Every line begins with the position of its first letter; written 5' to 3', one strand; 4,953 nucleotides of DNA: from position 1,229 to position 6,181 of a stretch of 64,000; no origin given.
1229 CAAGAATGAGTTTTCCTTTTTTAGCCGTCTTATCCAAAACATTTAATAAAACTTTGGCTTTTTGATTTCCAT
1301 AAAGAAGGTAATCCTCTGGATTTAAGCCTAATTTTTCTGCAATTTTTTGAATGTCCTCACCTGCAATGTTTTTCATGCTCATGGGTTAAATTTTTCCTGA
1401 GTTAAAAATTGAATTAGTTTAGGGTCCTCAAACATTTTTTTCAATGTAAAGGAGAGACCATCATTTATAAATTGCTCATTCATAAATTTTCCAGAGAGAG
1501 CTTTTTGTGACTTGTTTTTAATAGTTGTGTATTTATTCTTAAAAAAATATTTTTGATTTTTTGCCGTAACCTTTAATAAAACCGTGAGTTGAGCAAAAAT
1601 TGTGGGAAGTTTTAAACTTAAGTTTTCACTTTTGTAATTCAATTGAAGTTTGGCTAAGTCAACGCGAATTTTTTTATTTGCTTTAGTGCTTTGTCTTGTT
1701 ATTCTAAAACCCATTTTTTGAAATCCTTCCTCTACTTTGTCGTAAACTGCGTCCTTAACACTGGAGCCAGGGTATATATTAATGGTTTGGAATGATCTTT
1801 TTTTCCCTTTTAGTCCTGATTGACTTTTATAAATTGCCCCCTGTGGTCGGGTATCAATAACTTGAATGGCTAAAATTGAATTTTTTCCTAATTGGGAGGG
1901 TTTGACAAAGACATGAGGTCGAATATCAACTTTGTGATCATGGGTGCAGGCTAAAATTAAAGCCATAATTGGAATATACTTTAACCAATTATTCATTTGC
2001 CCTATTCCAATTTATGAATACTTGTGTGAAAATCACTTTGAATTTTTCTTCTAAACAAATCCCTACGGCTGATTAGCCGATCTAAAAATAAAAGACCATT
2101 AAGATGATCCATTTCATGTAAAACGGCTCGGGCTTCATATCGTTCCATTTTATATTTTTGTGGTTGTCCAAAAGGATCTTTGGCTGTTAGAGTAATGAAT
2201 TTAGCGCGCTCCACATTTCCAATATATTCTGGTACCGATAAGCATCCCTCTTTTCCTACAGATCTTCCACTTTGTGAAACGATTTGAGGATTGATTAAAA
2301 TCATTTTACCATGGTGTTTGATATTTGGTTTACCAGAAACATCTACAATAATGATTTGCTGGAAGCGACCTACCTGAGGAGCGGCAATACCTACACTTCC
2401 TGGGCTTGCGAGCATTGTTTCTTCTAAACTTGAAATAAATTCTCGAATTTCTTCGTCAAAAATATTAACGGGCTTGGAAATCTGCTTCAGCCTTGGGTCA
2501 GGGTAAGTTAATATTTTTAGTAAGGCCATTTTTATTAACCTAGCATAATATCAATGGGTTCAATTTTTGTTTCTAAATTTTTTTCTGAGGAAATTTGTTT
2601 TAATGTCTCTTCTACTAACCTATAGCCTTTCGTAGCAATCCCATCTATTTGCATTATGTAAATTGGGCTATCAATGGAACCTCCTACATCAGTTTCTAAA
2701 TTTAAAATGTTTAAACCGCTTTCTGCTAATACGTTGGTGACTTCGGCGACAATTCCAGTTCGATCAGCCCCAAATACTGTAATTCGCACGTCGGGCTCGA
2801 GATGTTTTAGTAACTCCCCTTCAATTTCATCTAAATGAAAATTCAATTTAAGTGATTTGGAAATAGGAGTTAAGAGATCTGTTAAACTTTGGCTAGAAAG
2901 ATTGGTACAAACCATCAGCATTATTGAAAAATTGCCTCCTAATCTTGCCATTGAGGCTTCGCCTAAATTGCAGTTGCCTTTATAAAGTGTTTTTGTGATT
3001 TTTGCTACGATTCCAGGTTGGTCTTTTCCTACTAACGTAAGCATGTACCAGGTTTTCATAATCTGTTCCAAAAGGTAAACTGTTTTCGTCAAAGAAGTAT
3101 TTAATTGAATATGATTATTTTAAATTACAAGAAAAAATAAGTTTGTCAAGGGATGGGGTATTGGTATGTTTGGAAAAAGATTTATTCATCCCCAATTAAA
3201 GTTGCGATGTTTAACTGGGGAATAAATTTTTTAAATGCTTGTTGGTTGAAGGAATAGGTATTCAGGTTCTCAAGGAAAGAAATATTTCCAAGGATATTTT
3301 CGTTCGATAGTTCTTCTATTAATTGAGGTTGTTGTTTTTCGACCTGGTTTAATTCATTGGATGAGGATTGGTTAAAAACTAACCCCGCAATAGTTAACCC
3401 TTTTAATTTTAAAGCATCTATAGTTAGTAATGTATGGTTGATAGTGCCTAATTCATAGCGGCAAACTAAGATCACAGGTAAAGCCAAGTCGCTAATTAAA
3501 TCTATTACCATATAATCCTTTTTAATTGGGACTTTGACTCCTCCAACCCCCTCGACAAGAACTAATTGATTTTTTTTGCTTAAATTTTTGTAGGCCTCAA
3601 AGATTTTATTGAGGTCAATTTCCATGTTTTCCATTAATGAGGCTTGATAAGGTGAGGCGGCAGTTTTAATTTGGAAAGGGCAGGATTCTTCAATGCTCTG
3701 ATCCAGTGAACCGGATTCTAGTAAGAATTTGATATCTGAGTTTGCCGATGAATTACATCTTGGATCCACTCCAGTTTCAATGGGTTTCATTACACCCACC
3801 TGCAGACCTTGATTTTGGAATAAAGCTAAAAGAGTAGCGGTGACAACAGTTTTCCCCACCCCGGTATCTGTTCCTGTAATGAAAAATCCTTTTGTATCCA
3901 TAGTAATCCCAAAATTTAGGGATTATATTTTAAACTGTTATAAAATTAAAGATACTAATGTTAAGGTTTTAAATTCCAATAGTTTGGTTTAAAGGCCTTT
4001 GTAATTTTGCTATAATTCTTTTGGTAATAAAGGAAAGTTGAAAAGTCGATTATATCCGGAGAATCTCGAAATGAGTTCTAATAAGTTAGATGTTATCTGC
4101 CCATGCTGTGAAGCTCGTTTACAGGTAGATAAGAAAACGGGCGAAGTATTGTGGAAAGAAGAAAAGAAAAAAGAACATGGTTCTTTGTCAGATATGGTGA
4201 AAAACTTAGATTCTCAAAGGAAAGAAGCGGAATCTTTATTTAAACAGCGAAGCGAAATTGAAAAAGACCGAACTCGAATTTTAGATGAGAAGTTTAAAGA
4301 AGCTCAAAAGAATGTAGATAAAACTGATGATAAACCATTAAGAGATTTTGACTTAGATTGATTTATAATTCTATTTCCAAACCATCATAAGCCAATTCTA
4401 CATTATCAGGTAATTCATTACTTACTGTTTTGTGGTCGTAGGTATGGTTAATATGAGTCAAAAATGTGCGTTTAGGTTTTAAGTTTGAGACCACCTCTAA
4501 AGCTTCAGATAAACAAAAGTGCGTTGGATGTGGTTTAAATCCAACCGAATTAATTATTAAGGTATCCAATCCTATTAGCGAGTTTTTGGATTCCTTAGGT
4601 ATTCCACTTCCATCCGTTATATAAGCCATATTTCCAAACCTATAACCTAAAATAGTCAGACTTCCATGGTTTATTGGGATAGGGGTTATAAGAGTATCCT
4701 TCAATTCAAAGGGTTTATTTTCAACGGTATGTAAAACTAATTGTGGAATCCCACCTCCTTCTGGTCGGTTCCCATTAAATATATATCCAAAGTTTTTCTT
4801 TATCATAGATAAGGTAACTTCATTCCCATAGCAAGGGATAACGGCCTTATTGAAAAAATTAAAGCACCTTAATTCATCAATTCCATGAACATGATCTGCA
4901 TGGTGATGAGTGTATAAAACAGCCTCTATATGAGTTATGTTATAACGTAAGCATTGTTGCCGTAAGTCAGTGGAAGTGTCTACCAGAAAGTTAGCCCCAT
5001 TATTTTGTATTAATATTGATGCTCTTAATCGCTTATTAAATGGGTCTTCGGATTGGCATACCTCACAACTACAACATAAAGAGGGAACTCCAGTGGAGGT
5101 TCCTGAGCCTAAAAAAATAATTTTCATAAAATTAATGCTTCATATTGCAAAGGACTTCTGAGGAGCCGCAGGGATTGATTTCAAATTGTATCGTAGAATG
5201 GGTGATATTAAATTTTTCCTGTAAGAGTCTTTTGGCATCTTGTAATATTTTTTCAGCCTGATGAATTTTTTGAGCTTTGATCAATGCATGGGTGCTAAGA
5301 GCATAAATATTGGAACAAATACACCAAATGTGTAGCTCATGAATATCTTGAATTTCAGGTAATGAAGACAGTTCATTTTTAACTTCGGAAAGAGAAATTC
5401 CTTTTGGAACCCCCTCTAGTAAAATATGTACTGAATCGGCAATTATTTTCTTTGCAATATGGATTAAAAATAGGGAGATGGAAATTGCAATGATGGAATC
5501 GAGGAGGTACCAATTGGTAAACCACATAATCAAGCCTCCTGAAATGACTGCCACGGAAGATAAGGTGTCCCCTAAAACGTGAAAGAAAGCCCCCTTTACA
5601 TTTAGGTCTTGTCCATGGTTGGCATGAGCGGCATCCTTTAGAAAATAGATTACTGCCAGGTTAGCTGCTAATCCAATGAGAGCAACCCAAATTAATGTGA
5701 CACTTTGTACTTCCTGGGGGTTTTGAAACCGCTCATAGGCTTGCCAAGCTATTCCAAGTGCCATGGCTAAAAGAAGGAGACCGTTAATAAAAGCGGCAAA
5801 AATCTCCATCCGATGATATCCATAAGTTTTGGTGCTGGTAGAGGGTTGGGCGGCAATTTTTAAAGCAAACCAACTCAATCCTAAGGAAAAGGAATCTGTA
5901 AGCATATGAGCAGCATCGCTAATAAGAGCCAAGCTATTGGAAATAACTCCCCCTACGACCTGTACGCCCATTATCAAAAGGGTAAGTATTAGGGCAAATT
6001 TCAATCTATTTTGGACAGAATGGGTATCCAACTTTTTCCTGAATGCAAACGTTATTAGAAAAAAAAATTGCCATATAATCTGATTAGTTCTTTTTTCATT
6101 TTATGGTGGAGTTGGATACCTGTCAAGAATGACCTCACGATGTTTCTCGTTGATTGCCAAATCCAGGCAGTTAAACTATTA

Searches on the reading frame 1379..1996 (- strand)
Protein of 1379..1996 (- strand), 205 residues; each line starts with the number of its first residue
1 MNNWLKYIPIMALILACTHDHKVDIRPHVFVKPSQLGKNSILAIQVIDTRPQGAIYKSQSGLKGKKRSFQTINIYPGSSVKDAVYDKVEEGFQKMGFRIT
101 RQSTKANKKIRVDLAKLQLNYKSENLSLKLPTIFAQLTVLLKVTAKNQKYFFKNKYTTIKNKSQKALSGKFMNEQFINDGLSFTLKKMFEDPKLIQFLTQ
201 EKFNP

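Call 67: search_protein_families(library=pfam, proteins=[window:1379-1996:-], max_evalue=0.00001)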
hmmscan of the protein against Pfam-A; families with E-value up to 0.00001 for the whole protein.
window:1379-1996:- (205 aa): 1 family
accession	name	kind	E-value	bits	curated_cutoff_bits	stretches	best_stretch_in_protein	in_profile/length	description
PF03923.18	Lipoprotein_16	-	1.7e-15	57.5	25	1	32-198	6-158/159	Uncharacterized lipoprotein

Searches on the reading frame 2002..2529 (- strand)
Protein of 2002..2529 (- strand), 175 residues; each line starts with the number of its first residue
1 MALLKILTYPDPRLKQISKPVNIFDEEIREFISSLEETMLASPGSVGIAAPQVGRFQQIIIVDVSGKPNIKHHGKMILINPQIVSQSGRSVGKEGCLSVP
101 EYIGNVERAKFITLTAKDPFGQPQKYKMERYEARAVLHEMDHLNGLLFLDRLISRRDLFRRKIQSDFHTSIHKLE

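Call 67: search_protein_families(library=pfam, proteins=[window:2002-2529:-], max_evalue=0.00001)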
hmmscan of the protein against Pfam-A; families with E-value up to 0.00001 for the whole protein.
window:2002-2529:- (175 aa): 1 family
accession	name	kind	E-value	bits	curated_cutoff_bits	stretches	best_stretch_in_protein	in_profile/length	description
PF01327.26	Pep_deformylase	-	1.6e-44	151.7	22.8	1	4-155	2-153/156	Polypeptide deformylase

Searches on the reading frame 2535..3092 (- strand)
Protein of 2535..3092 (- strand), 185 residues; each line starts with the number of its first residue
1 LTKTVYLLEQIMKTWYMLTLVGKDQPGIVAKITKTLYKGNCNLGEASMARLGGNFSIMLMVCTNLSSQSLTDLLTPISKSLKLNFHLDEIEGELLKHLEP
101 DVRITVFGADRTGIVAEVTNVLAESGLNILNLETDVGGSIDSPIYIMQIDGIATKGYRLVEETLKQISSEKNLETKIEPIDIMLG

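Call 67: search_protein_families(library=pfam, proteins=[window:2535-3092:-], max_evalue=0.00001)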
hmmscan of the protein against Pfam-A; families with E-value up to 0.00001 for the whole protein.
window:2535-3092:- (185 aa): 4 families
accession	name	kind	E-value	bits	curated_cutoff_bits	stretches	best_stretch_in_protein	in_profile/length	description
PF13740.12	ACT_6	-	9.5e-17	61.1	23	1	18-79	5-64/76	ACT domain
PF01842.31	ACT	-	1e-12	48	27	1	103-151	2-48/66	ACT domain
PF13291.12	ACT_4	-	1.1e-10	42.5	27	1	101-136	6-41/80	ACT domain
PF13840.12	ACT_7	-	1.5e-08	34.8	27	0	108-135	17-44/65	ACT domain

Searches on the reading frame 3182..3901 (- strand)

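Call 67: search_protein_families(library=pfam, proteins=[window:3182-3901:-], max_evalue=0.00001)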
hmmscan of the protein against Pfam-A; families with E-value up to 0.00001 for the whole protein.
window:3182-3901:- (239 aa): 2 families
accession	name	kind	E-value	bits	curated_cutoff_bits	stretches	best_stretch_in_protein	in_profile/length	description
PF13500.12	AAA_26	-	8e-50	169.9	27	1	4-214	1-195/198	AAA domain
PF01656.29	CbiA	-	8.8e-11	42.3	25.4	1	7-217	2-119/125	CobQ/CobB/MinD/ParA nucleotide binding domain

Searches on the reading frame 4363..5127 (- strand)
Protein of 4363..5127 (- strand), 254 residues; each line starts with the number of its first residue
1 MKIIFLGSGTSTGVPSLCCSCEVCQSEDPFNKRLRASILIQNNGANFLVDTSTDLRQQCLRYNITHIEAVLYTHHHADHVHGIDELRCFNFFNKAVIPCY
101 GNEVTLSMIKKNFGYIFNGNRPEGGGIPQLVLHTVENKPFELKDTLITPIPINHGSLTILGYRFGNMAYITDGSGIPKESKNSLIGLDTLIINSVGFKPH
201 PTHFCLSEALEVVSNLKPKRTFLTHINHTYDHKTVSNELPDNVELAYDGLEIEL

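Call 67: search_protein_families(library=pfam, proteins=[window:4363-5127:-], max_evalue=0.00001)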
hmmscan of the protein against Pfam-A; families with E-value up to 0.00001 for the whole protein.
window:4363-5127:- (254 aa): 2 families
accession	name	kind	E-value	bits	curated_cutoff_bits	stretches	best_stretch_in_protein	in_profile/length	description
PF12706.13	Lactamase_B_2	-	3.3e-33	115.4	27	1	46-226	2-200/200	Beta-lactamase superfamily domain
PF00753.33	Lactamase_B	-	1.4e-12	48.4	22.7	1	36-184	7-161/196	Metallo-beta-lactamase superfamily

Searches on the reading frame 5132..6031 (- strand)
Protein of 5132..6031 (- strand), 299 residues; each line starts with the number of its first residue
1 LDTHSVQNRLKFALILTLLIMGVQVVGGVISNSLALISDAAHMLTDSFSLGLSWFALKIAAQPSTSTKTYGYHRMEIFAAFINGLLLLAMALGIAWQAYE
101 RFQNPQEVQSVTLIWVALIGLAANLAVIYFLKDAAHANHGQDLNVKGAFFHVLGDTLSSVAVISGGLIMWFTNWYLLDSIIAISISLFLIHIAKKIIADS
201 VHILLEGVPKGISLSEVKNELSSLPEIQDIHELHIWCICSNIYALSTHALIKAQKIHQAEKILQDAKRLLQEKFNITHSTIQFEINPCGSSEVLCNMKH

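Call 67: search_protein_families(library=pfam, proteins=[window:5132-6031:-], max_evalue=0.00001)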
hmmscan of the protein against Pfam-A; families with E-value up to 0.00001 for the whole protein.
window:5132-6031:- (299 aa): 2 families
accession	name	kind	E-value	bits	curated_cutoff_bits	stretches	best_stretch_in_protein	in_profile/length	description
PF01545.26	Cation_efflux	-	1.7e-43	149.2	26.6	1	11-205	2-198/198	Cation efflux family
PF16916.11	ZT_dimer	-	1.3e-13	51.2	26.7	1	209-284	1-76/78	Dimerisation domain of Zinc Transporter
